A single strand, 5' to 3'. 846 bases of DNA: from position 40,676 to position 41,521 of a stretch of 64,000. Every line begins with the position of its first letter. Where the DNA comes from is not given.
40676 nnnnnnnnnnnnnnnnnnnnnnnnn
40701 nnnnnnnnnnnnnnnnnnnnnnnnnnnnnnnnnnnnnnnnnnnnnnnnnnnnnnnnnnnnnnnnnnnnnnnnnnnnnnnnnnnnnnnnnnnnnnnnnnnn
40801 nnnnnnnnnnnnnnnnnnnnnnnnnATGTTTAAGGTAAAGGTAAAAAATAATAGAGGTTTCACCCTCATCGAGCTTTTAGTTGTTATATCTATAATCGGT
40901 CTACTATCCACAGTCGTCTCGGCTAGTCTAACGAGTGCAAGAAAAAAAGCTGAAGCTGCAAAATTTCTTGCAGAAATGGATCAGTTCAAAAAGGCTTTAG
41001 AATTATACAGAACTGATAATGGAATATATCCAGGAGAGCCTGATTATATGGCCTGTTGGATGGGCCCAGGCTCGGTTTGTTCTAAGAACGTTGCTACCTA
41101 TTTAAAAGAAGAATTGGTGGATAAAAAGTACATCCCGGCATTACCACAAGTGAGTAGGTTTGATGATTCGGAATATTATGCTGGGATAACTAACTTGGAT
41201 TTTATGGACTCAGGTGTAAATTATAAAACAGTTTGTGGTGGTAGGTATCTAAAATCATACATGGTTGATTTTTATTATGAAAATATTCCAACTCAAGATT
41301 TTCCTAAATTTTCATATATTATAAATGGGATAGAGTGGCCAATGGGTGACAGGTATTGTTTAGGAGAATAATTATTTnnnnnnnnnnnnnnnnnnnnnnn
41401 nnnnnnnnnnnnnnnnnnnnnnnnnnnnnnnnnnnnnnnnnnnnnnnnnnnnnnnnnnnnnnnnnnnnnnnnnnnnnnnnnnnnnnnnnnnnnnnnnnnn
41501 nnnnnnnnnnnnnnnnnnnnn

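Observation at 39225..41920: Tandem pilin paralogs with near-identical 5' regions and hypervariable 3' halves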

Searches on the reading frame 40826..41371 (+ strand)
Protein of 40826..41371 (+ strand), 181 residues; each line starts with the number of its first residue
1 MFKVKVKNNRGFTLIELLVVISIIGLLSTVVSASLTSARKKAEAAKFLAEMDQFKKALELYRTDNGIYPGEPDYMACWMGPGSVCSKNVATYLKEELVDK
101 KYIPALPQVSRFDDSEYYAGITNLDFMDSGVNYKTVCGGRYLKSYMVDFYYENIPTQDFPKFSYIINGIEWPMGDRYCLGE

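Call 8: search_protein_families(library=pfam, proteins=[window:40826-41371:+], max_evalue=0.01)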
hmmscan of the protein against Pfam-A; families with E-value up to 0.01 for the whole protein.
window:40826-41371:+ (181 aa): 2 families
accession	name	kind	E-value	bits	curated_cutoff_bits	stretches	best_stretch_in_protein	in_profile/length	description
PF07963.17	N_methyl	-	3.9e-09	36.1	21.2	1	7-31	2-26/27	Prokaryotic N-terminal methylation motif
PF08334.16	T2SSG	-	0.00084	19.8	21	1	36-95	3-63/108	Type II secretion system (T2SS), protein G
